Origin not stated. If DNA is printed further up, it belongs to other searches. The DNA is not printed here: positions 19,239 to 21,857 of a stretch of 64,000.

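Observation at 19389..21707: Unusual Fe-alcohol-dehydrogenase::TagF-like fusion protein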

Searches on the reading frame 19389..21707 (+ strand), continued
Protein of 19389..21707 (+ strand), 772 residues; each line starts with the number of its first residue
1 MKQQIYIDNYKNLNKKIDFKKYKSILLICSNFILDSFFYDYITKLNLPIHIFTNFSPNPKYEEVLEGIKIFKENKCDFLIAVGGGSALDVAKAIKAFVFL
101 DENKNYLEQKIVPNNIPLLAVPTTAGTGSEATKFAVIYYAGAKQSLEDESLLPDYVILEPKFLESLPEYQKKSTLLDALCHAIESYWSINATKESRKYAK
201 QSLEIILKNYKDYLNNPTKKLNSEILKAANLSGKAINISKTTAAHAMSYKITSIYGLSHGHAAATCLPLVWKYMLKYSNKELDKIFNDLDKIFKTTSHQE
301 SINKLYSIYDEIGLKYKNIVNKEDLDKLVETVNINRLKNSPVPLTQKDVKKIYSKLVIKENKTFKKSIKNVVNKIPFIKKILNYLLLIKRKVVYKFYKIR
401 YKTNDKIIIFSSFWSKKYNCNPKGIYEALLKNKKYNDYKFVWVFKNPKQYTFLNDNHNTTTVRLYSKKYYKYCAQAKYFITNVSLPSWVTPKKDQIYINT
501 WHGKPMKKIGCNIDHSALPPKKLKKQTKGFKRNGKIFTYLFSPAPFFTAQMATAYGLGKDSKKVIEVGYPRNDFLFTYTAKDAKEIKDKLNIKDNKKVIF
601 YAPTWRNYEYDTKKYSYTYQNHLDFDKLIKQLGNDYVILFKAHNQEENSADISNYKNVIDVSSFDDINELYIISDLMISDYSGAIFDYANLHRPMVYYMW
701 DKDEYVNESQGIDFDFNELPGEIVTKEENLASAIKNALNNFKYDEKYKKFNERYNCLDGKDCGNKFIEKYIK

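Call 81: fold_search(model_id=the predicted structure, library=pdb)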
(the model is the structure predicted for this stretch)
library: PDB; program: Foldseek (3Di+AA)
matches with E <= 10: 1412; with E <= 0.001: 280
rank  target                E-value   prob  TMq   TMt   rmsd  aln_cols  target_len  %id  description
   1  3l7m_D                7.6e-32  1.00  0.44  0.80   5.7       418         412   32  Structure of the Wall Teichoic Acid Polymerase TagF, H548A (released 2010-04-28)
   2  3l7m_B                1.2e-31  1.00  0.44  0.80   5.8       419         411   32  Structure of the Wall Teichoic Acid Polymerase TagF, H548A (released 2010-04-28)
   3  3l7m_A                3.0e-31  1.00  0.44  0.80   5.7       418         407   32  Structure of the Wall Teichoic Acid Polymerase TagF, H548A (released 2010-04-28)
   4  3l7k_B                3.5e-31  1.00  0.44  0.80   5.6       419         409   32  Structure of the Wall Teichoic Acid Polymerase TagF, H444N + CDPG (15 minute soak) (released 2010-04-28)
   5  3l7j_D                4.8e-31  1.00  0.44  0.80   5.7       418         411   32  Structure of the Wall Teichoic Acid Polymerase TagF, H444N variant (released 2010-04-28)
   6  3l7j_A                1.0e-30  1.00  0.44  0.80   5.8       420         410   32  Structure of the Wall Teichoic Acid Polymerase TagF, H444N variant (released 2010-04-28)
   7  3l7i_A                2.0e-30  1.00  0.44  0.80   5.8       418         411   32  Structure of the Wall Teichoic Acid Polymerase TagF (released 2010-04-28)
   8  3l7j_C                2.3e-30  1.00  0.44  0.80   5.8       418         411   32  Structure of the Wall Teichoic Acid Polymerase TagF, H444N variant (released 2010-04-28)
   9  3l7j_B                2.6e-30  1.00  0.44  0.79   5.8       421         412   32  Structure of the Wall Teichoic Acid Polymerase TagF, H444N variant (released 2010-04-28)
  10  3l7i_D                1.4e-29  1.00  0.44  0.80   5.7       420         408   32  Structure of the Wall Teichoic Acid Polymerase TagF (released 2010-04-28)
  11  3l7k_D                1.6e-29  1.00  0.43  0.81   5.5       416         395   32  Structure of the Wall Teichoic Acid Polymerase TagF, H444N + CDPG (15 minute soak) (released 2010-04-28)
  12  3l7l_D                3.9e-29  1.00  0.43  0.81   5.4       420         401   32  Structure of the Wall Teichoic Acid Polymerase TagF, H444N + CDPG (30 minute soak) (released 2010-04-28)
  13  6jko_A                3.8e-26  1.00  0.43  0.86   2.6       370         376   24  Crystal structure of sulfoacetaldehyde reductase from Bifidobacterium kashiwanohense (released 2019-06-12)
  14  8zwd_I                1.7e-25  1.00  0.43  0.84   2.7       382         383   24  Crystal structure of methanol dehydrogenase1 from Bacillus methanolicus (released 2025-06-18)
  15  3owo_A                3.8e-25  1.00  0.43  0.84   2.4       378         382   25  Structures of iron-dependent alcohol dehydrogenase 2 from Zymomonas mobilis ZM4 with and without NAD cofactor (released 2011-02-16)
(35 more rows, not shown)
